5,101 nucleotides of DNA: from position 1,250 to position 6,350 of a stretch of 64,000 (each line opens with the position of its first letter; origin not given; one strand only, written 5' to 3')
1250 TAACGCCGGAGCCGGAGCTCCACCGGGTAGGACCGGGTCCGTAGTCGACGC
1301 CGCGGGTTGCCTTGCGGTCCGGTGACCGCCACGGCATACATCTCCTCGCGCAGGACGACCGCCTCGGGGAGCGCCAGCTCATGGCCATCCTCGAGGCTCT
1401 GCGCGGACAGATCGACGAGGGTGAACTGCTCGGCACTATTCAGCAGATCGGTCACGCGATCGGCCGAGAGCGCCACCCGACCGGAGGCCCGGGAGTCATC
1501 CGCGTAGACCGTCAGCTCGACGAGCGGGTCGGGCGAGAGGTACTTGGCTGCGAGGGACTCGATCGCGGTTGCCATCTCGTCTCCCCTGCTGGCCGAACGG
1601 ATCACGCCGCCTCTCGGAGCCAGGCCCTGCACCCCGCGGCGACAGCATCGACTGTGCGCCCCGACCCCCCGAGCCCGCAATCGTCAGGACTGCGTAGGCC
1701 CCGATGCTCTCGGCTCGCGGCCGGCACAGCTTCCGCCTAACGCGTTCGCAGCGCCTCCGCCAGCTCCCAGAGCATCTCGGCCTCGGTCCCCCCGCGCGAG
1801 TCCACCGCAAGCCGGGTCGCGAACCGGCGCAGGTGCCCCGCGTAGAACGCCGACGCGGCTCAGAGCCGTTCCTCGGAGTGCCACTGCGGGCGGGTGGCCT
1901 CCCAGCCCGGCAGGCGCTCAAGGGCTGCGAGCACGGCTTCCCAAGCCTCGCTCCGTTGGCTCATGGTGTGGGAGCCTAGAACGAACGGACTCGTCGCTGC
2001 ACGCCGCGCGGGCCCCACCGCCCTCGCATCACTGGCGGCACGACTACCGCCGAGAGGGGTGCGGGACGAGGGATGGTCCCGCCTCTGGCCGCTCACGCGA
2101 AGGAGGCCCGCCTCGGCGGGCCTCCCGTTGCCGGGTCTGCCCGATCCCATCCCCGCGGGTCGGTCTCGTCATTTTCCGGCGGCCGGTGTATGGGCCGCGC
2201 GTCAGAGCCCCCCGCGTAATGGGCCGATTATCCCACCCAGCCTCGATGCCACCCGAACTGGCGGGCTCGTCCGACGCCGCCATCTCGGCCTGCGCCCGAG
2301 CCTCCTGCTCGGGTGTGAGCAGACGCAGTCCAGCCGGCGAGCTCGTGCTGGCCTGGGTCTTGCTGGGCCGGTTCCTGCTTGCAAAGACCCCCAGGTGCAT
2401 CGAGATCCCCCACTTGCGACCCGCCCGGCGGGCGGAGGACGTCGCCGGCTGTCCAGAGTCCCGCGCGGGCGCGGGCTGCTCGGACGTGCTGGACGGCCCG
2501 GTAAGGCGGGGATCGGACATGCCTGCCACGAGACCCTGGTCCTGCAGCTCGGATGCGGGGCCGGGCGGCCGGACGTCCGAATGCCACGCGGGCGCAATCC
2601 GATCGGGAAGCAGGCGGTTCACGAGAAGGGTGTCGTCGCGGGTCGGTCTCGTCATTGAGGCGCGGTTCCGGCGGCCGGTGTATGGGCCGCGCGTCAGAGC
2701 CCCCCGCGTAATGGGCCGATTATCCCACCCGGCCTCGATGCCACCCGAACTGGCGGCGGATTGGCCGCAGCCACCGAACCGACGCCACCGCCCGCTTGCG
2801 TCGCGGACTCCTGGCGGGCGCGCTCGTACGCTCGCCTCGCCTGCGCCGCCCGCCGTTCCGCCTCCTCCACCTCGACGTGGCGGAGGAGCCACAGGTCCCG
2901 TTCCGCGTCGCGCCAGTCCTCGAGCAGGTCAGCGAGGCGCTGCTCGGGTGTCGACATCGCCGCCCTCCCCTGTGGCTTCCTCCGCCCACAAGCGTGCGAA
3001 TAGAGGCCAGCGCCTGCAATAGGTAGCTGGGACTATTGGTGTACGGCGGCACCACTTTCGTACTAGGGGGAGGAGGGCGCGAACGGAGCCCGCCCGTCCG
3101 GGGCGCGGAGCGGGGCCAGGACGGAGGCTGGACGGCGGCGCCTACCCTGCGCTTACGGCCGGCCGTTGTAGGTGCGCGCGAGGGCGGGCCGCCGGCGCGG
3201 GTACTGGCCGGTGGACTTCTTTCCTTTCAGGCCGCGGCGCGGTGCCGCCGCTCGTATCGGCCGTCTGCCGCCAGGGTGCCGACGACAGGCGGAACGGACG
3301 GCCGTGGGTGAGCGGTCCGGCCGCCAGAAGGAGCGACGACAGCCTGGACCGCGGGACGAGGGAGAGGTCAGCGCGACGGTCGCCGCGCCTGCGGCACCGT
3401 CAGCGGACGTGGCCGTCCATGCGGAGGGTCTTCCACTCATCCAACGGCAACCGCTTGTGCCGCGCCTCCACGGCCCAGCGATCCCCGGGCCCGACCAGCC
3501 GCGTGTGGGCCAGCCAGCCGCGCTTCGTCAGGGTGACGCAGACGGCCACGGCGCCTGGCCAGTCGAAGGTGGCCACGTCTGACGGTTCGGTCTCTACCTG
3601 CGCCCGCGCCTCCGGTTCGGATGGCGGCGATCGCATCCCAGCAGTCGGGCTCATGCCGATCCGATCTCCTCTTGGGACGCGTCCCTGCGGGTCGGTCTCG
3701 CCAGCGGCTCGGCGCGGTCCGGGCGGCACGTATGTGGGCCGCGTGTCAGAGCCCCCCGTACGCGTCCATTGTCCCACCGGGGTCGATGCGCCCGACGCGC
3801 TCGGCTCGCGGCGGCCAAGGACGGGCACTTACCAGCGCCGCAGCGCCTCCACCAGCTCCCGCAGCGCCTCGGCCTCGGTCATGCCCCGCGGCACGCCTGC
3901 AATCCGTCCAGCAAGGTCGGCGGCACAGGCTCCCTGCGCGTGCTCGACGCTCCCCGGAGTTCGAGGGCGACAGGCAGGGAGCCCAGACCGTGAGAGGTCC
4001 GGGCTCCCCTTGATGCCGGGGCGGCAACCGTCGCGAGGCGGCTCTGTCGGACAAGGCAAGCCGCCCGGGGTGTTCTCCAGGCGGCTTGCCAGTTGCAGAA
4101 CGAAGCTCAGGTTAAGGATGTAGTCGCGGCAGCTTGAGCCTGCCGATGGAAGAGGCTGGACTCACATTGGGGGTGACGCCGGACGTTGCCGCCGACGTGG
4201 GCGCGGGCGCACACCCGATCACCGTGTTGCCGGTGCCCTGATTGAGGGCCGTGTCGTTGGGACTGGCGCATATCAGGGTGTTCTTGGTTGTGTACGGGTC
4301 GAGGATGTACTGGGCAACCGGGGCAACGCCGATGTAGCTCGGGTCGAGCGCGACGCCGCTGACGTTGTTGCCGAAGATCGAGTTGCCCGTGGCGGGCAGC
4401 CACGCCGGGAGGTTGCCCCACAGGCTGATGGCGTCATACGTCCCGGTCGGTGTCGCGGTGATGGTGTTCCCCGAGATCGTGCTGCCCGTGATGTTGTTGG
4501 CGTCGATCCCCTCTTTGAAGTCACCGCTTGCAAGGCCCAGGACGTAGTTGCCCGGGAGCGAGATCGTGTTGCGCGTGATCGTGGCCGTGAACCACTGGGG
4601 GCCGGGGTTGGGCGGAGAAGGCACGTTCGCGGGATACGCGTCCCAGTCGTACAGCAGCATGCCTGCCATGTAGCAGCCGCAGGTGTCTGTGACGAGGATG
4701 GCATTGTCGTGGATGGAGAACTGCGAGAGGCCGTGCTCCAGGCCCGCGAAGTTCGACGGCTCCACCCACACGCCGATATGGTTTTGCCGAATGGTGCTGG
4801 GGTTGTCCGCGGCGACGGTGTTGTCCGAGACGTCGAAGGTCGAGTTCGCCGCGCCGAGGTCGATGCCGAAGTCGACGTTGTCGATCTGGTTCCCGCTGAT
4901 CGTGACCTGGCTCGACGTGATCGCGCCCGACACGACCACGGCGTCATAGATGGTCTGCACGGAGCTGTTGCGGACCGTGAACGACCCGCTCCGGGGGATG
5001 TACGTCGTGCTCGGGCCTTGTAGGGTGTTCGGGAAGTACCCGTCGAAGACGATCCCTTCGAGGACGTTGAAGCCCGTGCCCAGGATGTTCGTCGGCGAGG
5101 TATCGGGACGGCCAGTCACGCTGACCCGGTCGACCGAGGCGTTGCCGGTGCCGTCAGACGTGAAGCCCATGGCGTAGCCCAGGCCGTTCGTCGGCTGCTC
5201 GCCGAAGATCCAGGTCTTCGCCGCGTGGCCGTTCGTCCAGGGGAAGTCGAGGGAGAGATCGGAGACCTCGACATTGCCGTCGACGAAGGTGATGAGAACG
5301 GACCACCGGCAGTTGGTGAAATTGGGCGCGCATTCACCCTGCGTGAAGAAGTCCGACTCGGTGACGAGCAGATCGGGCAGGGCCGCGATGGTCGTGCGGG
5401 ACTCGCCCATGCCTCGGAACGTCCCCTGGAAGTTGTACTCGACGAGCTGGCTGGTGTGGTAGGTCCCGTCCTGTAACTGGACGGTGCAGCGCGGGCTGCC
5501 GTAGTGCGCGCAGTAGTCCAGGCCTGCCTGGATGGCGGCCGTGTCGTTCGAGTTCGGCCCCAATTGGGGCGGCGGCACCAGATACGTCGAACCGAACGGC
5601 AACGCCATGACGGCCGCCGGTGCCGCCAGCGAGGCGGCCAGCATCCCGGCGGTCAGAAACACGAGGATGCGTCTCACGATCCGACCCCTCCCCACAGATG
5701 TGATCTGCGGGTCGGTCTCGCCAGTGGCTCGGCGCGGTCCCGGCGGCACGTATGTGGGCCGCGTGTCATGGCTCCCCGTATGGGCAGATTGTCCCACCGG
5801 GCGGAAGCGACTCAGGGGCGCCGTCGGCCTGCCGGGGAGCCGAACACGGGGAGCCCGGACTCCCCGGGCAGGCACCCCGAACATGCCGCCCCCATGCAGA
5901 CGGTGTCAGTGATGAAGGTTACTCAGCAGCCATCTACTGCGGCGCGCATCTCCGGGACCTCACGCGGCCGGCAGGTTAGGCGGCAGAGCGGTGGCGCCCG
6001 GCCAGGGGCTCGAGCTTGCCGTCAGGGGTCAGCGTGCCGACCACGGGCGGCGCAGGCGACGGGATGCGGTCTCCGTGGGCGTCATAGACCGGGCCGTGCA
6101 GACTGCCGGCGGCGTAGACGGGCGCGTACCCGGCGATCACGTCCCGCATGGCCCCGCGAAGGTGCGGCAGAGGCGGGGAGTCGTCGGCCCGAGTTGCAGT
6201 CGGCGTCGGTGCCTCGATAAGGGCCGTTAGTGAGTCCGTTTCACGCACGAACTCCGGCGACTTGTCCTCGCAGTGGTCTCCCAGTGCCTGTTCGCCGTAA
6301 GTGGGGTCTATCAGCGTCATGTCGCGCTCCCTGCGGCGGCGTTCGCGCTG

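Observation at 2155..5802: Multi-copy ~100-120 nt promoter/5'-leader cassette preceding island cargo genes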

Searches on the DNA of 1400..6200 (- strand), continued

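Call 60: search_with_rna_model(model_id=R1, sources=[L152, L153, L154, L155, L156, L157, L158, L159, L160, L161, L162, L163, L164, L165, L166, L167, L168, L169, L170, L171, L172, L173, L174, L175, L176, L177, L178, L179, L180, L181, L182, L183, L184, L185, L186, L187, L188, L189, L190, L191, L192, L193, L194, L195, L196, L197, L198, L199, L200, L201, L202, L203, L204, L205, L206, L207, L208, L209, L210, L211, L212, L213, L214, L215, L216, L217, L218, L219, L220, L221, L222, L223, L224, L225, L226, L227, L228, L229, L230, L231, L232, L233, L234, L235, L236, L237, L238, L239, L240, L241, L242, L243, L244, L245, L246, L247, L248, L249, L250, L251], max_evalue=0.001, make_alignment=true)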
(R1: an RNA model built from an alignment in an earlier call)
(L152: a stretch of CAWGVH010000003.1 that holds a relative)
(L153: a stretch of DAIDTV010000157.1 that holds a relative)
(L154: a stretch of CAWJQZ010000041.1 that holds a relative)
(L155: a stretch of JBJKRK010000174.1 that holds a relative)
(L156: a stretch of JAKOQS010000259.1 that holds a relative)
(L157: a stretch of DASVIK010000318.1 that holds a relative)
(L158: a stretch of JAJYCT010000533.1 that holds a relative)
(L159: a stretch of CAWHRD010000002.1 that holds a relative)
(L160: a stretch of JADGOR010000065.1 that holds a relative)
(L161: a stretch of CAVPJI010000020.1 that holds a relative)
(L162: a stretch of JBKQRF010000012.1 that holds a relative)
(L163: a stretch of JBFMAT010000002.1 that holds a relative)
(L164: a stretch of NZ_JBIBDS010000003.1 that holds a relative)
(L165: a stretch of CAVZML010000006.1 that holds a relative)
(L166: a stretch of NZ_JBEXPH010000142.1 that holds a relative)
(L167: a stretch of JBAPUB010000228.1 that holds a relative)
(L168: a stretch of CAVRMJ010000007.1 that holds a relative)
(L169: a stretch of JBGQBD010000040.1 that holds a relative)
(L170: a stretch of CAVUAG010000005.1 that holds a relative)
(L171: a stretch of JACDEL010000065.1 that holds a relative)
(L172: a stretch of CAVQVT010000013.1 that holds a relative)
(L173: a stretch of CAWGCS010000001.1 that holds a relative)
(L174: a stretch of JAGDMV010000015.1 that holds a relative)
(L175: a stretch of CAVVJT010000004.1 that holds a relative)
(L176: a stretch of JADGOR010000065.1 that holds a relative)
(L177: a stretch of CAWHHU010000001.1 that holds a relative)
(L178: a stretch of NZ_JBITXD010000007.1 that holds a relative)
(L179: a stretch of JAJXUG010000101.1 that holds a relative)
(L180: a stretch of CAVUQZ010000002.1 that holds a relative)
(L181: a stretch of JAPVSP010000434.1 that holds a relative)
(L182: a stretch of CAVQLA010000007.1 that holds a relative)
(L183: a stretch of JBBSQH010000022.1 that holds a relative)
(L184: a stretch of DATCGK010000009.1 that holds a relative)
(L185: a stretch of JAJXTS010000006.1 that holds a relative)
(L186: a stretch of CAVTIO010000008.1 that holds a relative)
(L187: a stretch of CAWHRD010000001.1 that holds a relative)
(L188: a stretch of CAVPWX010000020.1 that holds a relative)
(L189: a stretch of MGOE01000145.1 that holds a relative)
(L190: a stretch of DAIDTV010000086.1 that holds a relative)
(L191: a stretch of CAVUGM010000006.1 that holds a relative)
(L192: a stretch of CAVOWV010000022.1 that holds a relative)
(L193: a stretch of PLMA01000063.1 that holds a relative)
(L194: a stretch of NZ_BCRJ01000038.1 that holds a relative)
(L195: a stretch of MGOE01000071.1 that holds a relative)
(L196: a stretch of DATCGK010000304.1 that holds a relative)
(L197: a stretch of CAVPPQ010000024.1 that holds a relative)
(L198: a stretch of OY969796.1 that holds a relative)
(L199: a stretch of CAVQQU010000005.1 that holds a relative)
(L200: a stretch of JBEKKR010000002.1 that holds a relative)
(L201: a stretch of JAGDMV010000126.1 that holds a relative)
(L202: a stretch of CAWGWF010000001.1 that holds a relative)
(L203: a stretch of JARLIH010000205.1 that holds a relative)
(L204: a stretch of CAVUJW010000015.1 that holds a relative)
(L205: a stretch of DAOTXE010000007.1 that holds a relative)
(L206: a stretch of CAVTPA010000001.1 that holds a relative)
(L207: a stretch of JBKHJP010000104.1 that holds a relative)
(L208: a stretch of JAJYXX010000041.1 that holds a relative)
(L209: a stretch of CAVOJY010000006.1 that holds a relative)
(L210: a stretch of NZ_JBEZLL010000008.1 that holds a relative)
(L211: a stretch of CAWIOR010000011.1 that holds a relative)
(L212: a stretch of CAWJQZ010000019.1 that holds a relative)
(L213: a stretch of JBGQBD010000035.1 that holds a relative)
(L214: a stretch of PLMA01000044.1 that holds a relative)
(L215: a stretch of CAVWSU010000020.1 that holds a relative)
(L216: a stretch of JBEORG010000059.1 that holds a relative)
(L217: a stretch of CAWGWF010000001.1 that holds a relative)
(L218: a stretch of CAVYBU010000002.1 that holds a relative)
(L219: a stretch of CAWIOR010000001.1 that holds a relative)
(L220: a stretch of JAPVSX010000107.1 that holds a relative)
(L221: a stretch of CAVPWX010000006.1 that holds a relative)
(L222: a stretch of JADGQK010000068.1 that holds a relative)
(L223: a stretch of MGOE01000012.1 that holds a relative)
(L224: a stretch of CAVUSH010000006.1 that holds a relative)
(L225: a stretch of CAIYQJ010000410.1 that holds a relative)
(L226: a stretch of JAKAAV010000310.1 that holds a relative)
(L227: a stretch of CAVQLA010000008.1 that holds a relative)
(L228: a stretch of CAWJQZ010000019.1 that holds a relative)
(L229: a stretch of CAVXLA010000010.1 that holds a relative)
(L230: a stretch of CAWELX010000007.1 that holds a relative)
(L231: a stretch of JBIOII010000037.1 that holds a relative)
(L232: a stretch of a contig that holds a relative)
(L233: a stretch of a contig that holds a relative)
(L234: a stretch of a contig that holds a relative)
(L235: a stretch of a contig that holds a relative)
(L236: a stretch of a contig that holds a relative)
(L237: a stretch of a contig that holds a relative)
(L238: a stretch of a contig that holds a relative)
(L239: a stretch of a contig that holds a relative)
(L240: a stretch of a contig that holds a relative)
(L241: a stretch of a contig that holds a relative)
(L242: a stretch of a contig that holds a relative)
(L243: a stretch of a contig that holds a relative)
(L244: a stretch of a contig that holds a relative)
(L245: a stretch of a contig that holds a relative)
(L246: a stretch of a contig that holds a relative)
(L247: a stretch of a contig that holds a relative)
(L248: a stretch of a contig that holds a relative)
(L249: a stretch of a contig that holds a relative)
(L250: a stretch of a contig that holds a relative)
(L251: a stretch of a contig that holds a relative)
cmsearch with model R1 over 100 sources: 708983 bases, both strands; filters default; matches with E-value up to 0.001: 124.
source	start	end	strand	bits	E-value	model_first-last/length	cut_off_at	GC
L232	7666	7758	-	99.1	2e-23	1-93/93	no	0.74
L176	3399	3491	-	96.6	9.2e-23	1-93/93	no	0.74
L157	266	358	-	96.4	1.1e-22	1-93/93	no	0.73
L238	1910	2002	+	95.8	1.6e-22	1-93/93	no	0.75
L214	2461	2553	+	95.7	1.6e-22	1-93/93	no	0.73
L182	3326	3418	-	95.7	1.6e-22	1-93/93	no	0.76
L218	1892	1985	+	95.6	1.8e-22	1-93/93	no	0.76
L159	3833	3925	-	95.2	2.3e-22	1-93/93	no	0.73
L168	1701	1793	+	95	2.5e-22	1-93/93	no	0.73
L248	2897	2989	-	94.5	3.5e-22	1-93/93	no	0.71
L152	4503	4595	+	94.2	4.1e-22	1-93/93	no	0.75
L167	1605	1697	-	94.2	4.2e-22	1-93/93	no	0.77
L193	1695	1787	+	93.9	5e-22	1-93/93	no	0.75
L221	2462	2554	-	93.6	6.1e-22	1-93/93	no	0.74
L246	2813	2905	+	92.4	1.3e-21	1-93/93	no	0.71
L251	657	749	+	92.2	1.5e-21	1-93/93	no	0.77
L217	3084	3176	-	91.8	1.9e-21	1-93/93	no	0.75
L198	4105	4198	-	91.8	1.9e-21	1-93/93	no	0.72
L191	1331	1423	+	91.7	2e-21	1-93/93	no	0.73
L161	1662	1754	-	91.6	2.1e-21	1-93/93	no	0.77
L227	4195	4287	+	91.4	2.3e-21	1-93/93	no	0.75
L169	1193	1285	+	91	3.1e-21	1-93/93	no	0.72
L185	2576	2668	+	90.8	3.5e-21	1-93/93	no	0.76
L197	5713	5805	+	90.6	3.9e-21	1-93/93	no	0.7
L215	2297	2388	-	90.3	4.8e-21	1-93/93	no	0.76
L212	684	776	+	90.2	5e-21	1-93/93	no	0.78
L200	1727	1819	+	90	5.8e-21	1-93/93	no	0.75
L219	245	337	-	89.9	6.2e-21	1-93/93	no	0.76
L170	2300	2392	-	89.7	6.8e-21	1-93/93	no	0.74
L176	1553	1645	-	89.6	7.2e-21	1-93/93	no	0.74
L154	1137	1229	+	89.6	7.5e-21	1-93/93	no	0.78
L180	5979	6071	-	89.4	8.3e-21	1-93/93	no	0.73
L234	3367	3459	+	89.4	8.3e-21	1-93/93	no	0.73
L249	3159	3251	-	89.2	9.5e-21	1-93/93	no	0.74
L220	3309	3402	-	89.1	1e-20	1-93/93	no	0.74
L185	6222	6314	+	89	1.1e-20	1-93/93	no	0.73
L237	5706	5798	+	89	1.1e-20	1-93/93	no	0.73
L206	2984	3076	+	88.9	1.1e-20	1-93/93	no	0.8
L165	5432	5524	-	88.6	1.4e-20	1-93/93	no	0.72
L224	4931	5022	+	88.5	1.5e-20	1-93/93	no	0.75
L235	4975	5067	+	88.4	1.5e-20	1-93/93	no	0.72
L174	13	105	-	88.4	1.6e-20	1-93/93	no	0.77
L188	28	120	-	88.3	1.7e-20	1-93/93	no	0.77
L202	4008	4099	-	88.1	1.8e-20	1-93/93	no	0.77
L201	5469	5561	+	88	1.9e-20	1-93/93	no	0.81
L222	5978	6071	-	88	2e-20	1-93/93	no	0.71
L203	4349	4442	-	87.5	2.7e-20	1-93/93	no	0.74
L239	7857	7949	+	87.3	3.1e-20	1-93/93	no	0.76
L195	4420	4512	+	87.3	3.1e-20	1-93/93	no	0.75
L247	7795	7887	-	87.1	3.5e-20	1-93/93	no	0.76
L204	316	408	-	87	3.8e-20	1-93/93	no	0.77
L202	7339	7431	-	86.8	4.1e-20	1-93/93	no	0.75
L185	1689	1781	-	86.6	4.8e-20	1-93/93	no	0.73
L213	5622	5715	-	86.5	5.2e-20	1-93/93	no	0.77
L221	3103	3195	-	86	7e-20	1-93/93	no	0.77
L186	5696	5789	+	85.8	8e-20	1-93/93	no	0.77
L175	3229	3322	+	85.8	8.1e-20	1-93/93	no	0.72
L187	7764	7856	-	85.5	9.2e-20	1-93/93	no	0.81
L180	1165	1257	-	85.5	9.3e-20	1-93/93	no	0.75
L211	1618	1710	-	85.4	1e-19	1-93/93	no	0.77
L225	2380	2473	-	84.7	1.5e-19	1-93/93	no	0.78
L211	271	364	-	84.3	1.9e-19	1-93/93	no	0.78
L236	1085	1177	-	84.2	2.1e-19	1-93/93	no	0.8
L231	7203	7295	+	84.1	2.2e-19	1-93/93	no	0.71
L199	34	126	-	83.9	2.6e-19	1-93/93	no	0.81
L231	7662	7755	+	83.8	2.7e-19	1-93/93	no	0.72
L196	2866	2958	-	83.6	3e-19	1-93/93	no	0.81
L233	706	798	+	83.5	3.2e-19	1-93/93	no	0.74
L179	152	245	+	83.5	3.2e-19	1-93/93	no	0.69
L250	5986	6078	-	83.3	3.7e-19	1-93/93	no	0.75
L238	5748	5839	+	83.2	4.1e-19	1-93/93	no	0.71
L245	7520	7612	-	83.1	4.2e-19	1-93/93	no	0.77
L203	1762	1855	-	82.8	5.1e-19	1-93/93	no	0.73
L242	2982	3078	-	82.4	6.5e-19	1-93/93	no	0.72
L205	5887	5979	-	82.1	8.1e-19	1-93/93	no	0.72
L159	2459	2551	-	82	8.2e-19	1-93/93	no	0.71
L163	5678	5768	+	81.4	1.2e-18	1-93/93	no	0.77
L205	6795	6888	-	81.4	1.2e-18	1-93/93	no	0.73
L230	3693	3784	-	80.5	2.1e-18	1-93/93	no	0.78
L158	1138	1230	-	80.2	2.5e-18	1-93/93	no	0.81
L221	4989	5081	-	80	2.8e-18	1-93/93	no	0.78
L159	3077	3169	-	79.1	5e-18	1-93/93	no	0.75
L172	3197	3289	+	79.1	5.2e-18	1-93/93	no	0.82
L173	710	802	+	79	5.4e-18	1-93/93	no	0.78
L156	752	846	+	79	5.5e-18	1-93/93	no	0.75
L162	5310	5403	-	79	5.5e-18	1-93/93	no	0.68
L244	962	1053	+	78.6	6.9e-18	1-93/93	no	0.76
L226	2519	2611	+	78.4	7.8e-18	1-93/93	no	0.77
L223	2457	2550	-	78.1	9.6e-18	1-93/93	no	0.77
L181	4848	4942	-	78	9.9e-18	1-93/93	no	0.79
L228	7918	8000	+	77.5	1.4e-17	1-83/93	3'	0.81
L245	6697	6789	-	77.5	1.4e-17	1-93/93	no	0.74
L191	7274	7366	+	76.6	2.4e-17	1-93/93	no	0.73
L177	999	1092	+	76.1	3.2e-17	1-93/93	no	0.72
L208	1787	1879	-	75.9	3.9e-17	1-93/93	no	0.75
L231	6275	6369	+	75.6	4.6e-17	1-93/93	no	0.72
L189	926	1017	+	75.6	4.6e-17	1-93/93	no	0.72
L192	6340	6431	-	75.6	4.6e-17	1-93/93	no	0.79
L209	6275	6366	-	75.1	6.2e-17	1-93/93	no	0.79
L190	4143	4235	-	75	6.7e-17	1-93/93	no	0.76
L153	547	640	-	74.8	7.5e-17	1-93/93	no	0.79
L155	165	256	+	74.1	1.1e-16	1-93/93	no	0.78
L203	6625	6719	+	73.4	1.8e-16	1-93/93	no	0.75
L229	5482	5574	+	72.9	2.4e-16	1-93/93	no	0.71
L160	7481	7577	-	72.4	3.3e-16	1-93/93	no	0.73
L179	1507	1603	+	71.9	4.4e-16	1-93/93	no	0.74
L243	3212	3304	-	71.2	6.8e-16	1-93/93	no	0.82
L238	8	100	+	71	7.9e-16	1-93/93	no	0.74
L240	6359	6453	+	70.6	1e-15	1-93/93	no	0.72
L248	7028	7121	-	68.7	3.3e-15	1-93/93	no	0.74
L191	5521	5613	+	66.2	1.6e-14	1-93/93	no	0.78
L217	2429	2520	-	65.3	2.8e-14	1-93/93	no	0.77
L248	5996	6085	-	64.7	4.1e-14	1-93/93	no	0.79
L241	1667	1762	-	64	6.1e-14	1-93/93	no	0.79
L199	1727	1817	-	62.1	2.1e-13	1-93/93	no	0.74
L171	3018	3123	+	55.9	1e-11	1-93/93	no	0.68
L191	2774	2868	+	54.3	2.6e-11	1-93/93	no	0.76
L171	4013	4102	+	53.1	5.4e-11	1-93/93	no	0.67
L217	593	657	-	52.7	7.1e-11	17-79/93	no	0.78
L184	5132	5222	-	42.2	4.8e-08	1-93/93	no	0.8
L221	3863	3944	-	36.1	2.2e-06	1-93/93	no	0.76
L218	794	884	+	33.1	1.4e-05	1-93/93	no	0.69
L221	795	886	-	31.9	3e-05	1-93/93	no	0.75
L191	2125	2211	+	30.1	9.1e-05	1-93/93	no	0.74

Alignment A4: 124 matches aligned to the model, 129 columns, each read 5' to 3' on its own strand. Consensus structure (alignment columns), stored with it:
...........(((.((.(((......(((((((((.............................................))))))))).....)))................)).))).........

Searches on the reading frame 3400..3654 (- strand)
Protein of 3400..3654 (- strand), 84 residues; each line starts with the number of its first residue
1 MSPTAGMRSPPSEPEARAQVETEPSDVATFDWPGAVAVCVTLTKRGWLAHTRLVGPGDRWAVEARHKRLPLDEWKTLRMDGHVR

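Call 22: search_protein_families(library=pfam, proteins=[window:3400-3654:-], max_evalue=0.01)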
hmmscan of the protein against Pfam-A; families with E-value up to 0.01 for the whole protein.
window:3400-3654:- (84 aa): 0 families

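Call 64: search_protein_families(library=phrogs, proteins=[window:3400-3654:-], max_evalue=0.001)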
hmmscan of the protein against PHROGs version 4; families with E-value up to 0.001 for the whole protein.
window:3400-3654:- (84 aa): 0 families

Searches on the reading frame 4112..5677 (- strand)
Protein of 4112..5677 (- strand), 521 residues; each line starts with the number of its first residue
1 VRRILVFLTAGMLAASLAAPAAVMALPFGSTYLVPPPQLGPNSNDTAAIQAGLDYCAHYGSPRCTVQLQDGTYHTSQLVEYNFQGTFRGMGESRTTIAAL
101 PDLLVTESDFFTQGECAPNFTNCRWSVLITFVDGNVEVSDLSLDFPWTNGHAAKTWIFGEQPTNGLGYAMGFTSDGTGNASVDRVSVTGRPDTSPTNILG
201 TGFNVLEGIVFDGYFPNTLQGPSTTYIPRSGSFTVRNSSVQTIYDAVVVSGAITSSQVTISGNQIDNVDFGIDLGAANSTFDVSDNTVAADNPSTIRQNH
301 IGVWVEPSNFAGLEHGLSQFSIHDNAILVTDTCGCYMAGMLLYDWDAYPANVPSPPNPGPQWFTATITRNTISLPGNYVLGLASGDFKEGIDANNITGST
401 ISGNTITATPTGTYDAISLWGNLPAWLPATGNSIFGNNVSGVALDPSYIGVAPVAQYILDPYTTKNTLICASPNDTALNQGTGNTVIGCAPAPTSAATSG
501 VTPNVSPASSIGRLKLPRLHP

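Call 22: search_protein_families(library=pfam, proteins=[window:4112-5677:-], max_evalue=0.01)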
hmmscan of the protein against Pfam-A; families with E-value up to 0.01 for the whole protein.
window:4112-5677:- (521 aa): 2 families
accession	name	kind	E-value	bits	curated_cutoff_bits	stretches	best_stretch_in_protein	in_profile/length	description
PF05048.19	NosD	-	2.5e-06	27.5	23.6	1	225-292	19-82/212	Periplasmic copper-binding protein (NosD)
PF13229.12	Beta_helix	-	2.7e-05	24.3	25.9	1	224-334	48-149/158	Right handed beta helix region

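Call 46: find_encoding_contigs(protein=window:4112-5677:-, flank=10000, max_places=6)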
Protein window:4112-5677:- (521 aa): no gene with exactly this product is on record in the collection.
